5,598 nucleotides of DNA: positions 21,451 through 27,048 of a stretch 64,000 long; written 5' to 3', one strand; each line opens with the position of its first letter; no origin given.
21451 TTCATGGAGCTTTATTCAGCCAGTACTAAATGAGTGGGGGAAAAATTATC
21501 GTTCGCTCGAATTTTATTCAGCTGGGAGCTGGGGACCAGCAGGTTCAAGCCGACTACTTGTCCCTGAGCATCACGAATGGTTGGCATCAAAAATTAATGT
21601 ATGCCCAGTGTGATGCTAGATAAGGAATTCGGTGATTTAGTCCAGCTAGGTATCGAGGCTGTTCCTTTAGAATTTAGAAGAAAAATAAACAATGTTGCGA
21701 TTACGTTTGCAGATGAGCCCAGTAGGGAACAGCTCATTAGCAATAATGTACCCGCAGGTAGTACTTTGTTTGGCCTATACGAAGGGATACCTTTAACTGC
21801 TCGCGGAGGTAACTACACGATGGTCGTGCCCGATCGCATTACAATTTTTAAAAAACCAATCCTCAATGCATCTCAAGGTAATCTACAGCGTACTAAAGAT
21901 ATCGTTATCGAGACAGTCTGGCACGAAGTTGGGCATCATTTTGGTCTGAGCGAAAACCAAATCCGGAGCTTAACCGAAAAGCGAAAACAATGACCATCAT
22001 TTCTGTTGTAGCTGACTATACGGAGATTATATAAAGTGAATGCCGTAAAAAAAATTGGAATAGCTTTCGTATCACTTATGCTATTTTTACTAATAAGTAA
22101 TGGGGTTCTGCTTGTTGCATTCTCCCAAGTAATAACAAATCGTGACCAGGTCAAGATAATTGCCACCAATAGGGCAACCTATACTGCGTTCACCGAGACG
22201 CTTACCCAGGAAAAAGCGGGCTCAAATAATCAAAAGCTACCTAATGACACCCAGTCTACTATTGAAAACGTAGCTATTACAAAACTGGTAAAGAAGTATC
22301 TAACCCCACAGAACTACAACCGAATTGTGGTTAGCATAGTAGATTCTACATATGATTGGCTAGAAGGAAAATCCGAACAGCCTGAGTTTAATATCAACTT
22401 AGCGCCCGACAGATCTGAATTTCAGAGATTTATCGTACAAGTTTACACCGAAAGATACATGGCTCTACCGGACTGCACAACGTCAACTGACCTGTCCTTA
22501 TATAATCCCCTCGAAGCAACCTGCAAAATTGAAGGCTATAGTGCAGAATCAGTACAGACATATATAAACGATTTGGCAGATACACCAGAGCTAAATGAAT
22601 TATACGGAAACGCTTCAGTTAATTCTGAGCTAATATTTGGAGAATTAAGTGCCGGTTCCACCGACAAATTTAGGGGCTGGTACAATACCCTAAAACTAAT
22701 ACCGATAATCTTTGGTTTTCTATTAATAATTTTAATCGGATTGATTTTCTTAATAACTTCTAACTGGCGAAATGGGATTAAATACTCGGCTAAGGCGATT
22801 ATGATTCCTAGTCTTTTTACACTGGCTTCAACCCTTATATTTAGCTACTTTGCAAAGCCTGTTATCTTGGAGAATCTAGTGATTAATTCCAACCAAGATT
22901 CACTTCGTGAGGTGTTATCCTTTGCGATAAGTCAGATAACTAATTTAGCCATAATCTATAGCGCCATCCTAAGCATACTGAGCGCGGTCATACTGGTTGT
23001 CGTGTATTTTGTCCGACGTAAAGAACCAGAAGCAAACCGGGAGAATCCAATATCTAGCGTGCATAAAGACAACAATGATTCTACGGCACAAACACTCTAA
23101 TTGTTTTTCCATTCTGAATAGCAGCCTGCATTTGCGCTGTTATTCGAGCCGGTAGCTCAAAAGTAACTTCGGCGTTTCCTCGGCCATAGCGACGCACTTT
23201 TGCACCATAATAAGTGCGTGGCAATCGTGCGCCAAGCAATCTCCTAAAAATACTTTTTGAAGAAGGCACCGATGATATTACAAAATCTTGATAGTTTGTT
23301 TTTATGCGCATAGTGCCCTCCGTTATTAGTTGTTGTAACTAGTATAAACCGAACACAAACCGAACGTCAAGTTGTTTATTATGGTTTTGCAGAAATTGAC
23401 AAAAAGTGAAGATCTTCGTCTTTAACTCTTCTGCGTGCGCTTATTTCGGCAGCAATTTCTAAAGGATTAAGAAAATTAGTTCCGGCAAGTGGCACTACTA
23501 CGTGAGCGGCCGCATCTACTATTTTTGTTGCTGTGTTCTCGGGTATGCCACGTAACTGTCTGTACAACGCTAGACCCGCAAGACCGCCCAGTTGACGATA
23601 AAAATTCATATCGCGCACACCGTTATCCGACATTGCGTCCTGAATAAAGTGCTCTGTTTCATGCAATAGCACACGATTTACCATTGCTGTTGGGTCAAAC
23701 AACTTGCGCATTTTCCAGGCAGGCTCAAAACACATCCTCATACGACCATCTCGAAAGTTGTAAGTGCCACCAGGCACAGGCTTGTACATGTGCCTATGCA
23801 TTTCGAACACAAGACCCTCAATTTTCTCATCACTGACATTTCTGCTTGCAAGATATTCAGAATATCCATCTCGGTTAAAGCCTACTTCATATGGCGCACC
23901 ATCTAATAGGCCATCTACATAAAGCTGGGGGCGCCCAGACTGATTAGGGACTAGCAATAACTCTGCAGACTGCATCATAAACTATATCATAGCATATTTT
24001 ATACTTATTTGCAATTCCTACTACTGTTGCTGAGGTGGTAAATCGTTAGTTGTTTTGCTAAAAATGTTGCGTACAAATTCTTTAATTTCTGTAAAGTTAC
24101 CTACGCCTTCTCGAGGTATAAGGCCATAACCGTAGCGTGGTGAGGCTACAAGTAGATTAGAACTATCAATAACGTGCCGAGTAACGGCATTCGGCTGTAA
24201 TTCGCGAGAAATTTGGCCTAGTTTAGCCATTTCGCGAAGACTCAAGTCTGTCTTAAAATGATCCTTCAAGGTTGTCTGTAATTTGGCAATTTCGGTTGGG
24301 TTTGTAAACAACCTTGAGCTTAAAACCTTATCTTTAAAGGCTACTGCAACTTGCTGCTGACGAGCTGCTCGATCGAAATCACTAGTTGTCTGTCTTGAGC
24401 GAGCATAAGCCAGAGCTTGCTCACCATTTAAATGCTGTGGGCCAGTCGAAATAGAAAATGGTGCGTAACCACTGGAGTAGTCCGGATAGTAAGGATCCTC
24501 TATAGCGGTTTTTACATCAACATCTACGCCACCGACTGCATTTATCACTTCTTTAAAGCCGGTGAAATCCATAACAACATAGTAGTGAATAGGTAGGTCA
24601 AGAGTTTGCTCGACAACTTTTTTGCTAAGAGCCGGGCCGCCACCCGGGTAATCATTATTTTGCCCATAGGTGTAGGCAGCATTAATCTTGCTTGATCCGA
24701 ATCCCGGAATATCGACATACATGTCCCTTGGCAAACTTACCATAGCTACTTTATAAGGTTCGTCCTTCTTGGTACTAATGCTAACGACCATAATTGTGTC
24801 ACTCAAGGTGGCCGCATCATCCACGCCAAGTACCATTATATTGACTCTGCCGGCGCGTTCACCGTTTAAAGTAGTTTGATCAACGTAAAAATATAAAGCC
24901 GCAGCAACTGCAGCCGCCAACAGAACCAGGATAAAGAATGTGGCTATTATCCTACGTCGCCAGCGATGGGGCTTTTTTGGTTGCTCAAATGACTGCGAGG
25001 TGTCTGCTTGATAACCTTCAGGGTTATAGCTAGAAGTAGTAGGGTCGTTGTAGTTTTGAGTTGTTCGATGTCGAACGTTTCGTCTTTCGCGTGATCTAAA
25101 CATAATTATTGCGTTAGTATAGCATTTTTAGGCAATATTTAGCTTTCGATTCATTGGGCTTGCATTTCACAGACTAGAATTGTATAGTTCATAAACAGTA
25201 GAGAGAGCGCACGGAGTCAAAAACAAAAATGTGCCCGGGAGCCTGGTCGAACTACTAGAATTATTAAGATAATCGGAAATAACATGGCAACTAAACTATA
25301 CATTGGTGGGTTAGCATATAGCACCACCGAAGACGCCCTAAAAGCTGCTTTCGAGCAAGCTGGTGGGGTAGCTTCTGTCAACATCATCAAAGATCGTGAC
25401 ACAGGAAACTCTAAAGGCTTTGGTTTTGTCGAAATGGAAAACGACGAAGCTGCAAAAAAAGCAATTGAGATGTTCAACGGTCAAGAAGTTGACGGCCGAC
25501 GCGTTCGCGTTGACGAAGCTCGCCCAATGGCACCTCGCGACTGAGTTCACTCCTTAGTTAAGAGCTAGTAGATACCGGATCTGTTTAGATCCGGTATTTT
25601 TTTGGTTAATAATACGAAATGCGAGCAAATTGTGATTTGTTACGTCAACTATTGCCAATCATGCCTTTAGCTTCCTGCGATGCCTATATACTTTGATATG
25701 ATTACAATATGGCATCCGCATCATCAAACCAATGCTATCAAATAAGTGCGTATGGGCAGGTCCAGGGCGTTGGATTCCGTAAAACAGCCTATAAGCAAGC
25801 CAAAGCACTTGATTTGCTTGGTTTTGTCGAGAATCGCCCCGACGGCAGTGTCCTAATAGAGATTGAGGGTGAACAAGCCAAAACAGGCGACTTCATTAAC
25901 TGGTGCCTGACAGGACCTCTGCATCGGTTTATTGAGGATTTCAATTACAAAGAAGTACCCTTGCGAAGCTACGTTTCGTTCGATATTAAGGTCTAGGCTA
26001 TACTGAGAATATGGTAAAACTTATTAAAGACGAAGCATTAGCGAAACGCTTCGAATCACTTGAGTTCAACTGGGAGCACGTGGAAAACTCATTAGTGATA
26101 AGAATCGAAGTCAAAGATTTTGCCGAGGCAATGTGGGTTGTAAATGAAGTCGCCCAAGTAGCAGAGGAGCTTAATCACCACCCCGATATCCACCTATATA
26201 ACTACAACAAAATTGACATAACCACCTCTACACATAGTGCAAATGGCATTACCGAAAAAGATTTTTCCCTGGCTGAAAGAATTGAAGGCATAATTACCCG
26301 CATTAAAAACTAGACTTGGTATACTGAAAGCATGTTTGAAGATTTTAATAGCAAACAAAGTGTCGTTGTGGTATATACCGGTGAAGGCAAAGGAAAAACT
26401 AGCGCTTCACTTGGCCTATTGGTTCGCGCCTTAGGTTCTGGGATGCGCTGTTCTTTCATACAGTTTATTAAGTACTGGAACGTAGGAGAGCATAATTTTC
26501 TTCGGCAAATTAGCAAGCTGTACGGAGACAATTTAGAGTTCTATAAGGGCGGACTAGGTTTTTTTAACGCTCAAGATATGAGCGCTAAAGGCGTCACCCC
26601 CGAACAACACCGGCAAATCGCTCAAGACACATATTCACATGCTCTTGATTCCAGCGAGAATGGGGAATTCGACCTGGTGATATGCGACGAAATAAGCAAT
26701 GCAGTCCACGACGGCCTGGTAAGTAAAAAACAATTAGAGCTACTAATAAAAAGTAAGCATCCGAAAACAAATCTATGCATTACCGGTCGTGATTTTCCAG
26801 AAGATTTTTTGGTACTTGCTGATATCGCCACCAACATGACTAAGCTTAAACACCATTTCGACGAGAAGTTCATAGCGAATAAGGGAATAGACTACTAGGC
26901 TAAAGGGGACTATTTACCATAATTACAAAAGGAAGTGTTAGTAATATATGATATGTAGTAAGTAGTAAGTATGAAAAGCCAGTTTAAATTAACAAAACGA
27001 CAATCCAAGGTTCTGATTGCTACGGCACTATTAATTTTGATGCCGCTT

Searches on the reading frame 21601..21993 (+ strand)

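Call 72: search_protein_families(library=pfam, proteins=[window:21601-21993:+], max_evalue=0.001)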
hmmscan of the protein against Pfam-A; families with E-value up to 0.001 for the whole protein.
window:21601-21993:+ (130 aa): 1 family
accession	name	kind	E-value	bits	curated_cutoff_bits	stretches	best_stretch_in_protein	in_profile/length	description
PF06262.17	Zincin_1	-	6e-24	84.3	22.4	1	30-124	2-95/97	Zincin-like metallopeptidase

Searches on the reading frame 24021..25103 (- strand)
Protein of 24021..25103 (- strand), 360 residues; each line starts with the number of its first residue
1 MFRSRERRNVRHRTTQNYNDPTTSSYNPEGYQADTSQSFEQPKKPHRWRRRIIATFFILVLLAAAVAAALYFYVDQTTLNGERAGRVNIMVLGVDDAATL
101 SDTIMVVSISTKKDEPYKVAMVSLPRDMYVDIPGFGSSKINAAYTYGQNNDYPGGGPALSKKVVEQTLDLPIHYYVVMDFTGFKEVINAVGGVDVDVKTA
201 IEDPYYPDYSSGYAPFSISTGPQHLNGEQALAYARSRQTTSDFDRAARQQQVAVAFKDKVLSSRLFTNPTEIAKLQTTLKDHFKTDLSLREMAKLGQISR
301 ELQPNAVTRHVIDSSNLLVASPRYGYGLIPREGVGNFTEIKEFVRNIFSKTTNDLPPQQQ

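Call 72: search_protein_families(library=pfam, proteins=[window:24021-25103:-], max_evalue=0.001)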
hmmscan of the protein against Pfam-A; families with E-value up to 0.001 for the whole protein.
window:24021-25103:- (360 aa): 1 family
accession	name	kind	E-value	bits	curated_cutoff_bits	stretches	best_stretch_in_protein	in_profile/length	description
PF03816.19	LytR_cpsA_psr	-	1.1e-37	129.9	24.6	1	101-259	2-147/150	LytR_cpsA_psr family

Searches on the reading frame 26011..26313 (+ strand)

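Call 72: search_protein_families(library=pfam, proteins=[window:26011-26313:+], max_evalue=0.001)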
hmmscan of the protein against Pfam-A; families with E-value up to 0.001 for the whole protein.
window:26011-26313:+ (100 aa): 1 family
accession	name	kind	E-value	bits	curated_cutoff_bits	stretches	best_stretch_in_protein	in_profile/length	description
PF01329.24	Pterin_4a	-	1.2e-24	86.7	26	1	5-93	3-90/91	Pterin 4 alpha carbinolamine dehydratase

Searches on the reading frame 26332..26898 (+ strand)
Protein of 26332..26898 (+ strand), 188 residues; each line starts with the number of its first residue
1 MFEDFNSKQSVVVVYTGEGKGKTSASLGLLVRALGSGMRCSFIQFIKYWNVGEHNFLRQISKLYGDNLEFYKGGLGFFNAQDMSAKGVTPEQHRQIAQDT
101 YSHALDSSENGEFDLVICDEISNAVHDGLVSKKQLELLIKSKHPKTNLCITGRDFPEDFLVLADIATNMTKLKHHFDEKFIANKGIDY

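Call 72: search_protein_families(library=pfam, proteins=[window:26332-26898:+], max_evalue=0.001)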
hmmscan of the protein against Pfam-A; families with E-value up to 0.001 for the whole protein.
window:26332-26898:+ (188 aa): 1 family
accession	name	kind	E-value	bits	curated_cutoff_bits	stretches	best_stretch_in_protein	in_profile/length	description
PF02572.21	CobA_CobO_BtuR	-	6.6e-47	160.3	25.7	1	9-188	2-172/172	ATP:corrinoid adenosyltransferase BtuR/CobO/CobP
